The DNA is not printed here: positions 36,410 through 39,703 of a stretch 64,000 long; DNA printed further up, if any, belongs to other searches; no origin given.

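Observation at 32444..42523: Self-contained seven-gene operon around a stand-alone A-T-R (NRPS-like reductase) enzyme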

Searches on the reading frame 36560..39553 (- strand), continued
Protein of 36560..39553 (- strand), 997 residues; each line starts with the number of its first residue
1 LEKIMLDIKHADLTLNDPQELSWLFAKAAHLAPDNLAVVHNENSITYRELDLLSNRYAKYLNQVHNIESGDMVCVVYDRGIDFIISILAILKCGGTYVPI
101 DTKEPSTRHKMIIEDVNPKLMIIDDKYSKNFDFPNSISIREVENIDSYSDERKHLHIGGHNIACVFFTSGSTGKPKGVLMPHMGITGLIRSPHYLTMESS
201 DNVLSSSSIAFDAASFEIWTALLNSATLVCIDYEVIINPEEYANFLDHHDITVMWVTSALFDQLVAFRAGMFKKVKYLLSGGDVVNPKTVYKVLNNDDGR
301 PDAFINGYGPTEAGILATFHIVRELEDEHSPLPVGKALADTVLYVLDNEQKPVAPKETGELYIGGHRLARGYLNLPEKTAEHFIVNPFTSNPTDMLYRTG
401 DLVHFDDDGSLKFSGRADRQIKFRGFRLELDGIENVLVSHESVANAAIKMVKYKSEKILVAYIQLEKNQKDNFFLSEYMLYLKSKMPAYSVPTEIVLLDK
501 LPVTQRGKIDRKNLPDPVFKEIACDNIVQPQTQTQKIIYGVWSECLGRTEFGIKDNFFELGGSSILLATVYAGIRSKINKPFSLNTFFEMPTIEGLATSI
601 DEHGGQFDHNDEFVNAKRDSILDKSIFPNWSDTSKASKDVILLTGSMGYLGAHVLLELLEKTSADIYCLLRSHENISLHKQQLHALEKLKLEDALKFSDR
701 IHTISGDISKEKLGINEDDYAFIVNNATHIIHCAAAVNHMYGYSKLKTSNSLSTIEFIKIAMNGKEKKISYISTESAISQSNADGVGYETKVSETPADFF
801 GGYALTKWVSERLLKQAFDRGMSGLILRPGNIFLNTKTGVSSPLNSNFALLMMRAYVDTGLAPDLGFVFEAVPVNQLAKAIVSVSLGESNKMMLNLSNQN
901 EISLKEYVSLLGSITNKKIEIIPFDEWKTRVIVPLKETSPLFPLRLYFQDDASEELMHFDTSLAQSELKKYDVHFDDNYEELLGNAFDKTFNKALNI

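Call 15: find_encoding_contigs(protein=P0026, flank=10000, max_places=1)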
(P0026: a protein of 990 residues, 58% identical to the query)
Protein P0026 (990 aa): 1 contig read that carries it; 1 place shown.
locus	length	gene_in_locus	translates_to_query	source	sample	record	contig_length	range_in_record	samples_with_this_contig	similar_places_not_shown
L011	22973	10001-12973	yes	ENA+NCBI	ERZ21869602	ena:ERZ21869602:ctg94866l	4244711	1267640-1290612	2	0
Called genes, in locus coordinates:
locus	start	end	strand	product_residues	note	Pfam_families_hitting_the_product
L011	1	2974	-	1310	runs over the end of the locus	PF02743:dCache_1, PF00672:HAMP, PF00989:PAS, PF08448:PAS_4, PF13188:PAS_8, PF13426:PAS_9, PF00512:HisKA, PF02518:HATPase_c, +2 more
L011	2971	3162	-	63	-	-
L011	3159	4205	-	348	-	PF03480:DctP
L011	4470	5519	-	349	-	PF03480:DctP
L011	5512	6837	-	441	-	PF00532:Peripla_BP_1, PF13407:Peripla_BP_4, PF13377:Peripla_BP_3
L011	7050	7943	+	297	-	-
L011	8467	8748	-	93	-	PF01850:PIN (weak)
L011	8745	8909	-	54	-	-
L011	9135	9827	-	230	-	PF08011:PDDEXK_9 (faint)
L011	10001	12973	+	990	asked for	PF00501:AMP-binding, PF13193:AMP-binding_C (weak), PF00550:PP-binding, PF01370:Epimerase, PF07993:NAD_binding_4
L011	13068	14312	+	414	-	PF03222:Trp_Tyr_perm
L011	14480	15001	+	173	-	PF14716:HHH_8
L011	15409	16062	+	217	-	PF14236:DruA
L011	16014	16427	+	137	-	-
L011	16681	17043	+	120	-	PF13384:HTH_23 (faint), PF13518:HTH_28 (weak), PF13551:HTH_29 (faint), PF13565:HTH_32 (weak)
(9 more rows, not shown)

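Call 16: find_encoding_contigs(protein=P0008, flank=10000, max_places=1)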
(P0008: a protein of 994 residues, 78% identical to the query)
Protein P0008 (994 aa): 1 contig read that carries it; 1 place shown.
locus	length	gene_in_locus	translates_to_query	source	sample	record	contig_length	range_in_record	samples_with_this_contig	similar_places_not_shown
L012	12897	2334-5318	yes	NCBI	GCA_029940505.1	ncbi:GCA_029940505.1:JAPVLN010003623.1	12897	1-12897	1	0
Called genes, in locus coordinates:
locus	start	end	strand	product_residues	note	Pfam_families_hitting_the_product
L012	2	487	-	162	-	?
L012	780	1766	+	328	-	PF03008:DUF234 (weak)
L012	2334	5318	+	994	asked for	PF00501:AMP-binding, PF13193:AMP-binding_C, PF00550:PP-binding (weak), PF01073:3Beta_HSD, PF01370:Epimerase, PF07993:NAD_binding_4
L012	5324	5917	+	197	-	PF01648:ACPS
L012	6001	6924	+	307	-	PF05496:RuvB_N (faint), PF07726:AAA_3, PF07728:AAA_5, PF00004:AAA (weak), PF17863:AAA_lid_2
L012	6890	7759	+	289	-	-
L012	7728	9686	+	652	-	PF11992:TgpA_N, PF01841:Transglut_core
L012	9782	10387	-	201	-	-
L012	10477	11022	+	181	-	PF08497:Radical_SAM_N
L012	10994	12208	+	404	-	PF08497:Radical_SAM_N, PF04055:Radical_SAM (weak), PF11842:DUF3362 (faint)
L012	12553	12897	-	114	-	?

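Call 17: search_solved_structures(query=window:36560-39553:-, max_evalue=1e-30, show_alignments=0)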
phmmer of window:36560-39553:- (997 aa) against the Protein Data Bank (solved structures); distinct sequences matched with E-value up to 1e-30: 75 (the best 60 are shown).
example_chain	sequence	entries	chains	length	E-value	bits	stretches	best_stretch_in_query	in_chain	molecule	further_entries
9be3_A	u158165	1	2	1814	6.4e-161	541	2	29-600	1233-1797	Linear gramicidin synthase subunit A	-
9meh_A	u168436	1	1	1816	6.5e-161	541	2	29-600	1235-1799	Linear gramicidin synthase subunit A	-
6mfz_A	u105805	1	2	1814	6.7e-161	540.9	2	29-600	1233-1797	Linear gramicidin synthase subunit A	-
9be4_A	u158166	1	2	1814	2.5e-160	539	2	29-600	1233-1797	Linear gramicidin synthase subunit A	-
6mfy_A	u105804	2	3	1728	9e-147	494.2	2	23-598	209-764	Linear gramicidin synthase subunit A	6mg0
8xjz_C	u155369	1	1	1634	2.7e-106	360.2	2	30-597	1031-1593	Peptide synthetase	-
2vsq_A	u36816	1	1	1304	1.6e-100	341.1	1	17-607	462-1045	SURFACTIN SYNTHETASE SUBUNIT 3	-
8jbr_A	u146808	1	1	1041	1.6e-94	321.2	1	23-601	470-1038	McyA protein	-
5u89_A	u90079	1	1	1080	1.5e-90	308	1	21-601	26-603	Amino acid adenylation domain protein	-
4d4g_A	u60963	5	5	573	3.7e-90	306.8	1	19-553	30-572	APNAA1 | APNA A1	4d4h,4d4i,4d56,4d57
9bfd_A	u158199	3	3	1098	1.6e-89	304.7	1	17-600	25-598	Tyrocidine synthase 1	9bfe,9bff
9bfd_B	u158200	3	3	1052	2.7e-84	287.4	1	21-601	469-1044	Tyrocidine synthase 2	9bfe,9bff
8hlk_A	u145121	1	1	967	3.2e-81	277.2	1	19-517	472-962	Microcystin synthetase B (Fragment)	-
1amu_A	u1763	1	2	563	3.7e-80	273.7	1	21-548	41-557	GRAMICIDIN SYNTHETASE 1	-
4gr5_A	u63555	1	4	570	9e-80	272.4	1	24-514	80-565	Non-ribosomal peptide synthetase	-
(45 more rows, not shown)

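Call 22: find_related_loci(query=A1, collection=metagenome_contigs, flank=10000)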
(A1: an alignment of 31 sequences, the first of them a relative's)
Query A1 (993 aa) in metagenome_contigs; peptide patterns used: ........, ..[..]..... (x = any residue, [..] = any of these).
375 stretches matched a pattern; 29 encode a relative of the query (tblastn E <= 1e-3); 29 distinct loci.
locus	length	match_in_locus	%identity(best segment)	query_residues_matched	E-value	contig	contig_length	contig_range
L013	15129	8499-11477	80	1-993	0e+0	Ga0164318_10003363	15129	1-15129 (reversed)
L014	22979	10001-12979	66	1-993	0e+0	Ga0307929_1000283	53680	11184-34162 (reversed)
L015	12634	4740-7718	64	1-993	0e+0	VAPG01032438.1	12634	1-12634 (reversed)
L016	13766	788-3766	64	1-993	0e+0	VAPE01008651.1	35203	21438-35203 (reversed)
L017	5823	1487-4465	64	1-993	0e+0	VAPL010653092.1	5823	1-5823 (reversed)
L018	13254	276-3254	64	1-993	0e+0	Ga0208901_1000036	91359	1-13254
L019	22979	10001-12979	64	1-993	0e+0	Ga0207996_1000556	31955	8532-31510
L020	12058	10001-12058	86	1-686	0e+0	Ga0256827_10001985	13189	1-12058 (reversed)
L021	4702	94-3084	60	1-993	0e+0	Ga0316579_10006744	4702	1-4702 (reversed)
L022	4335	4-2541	66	152-993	0e+0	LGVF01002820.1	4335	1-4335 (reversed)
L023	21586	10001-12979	65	1-993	0e+0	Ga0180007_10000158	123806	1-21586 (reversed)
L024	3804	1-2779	59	11-993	0e+0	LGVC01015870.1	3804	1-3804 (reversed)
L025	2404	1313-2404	87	1-364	0e+0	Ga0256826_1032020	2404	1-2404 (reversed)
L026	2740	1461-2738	73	1-426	0e+0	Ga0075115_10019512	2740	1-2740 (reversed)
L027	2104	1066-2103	69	1-346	1e-174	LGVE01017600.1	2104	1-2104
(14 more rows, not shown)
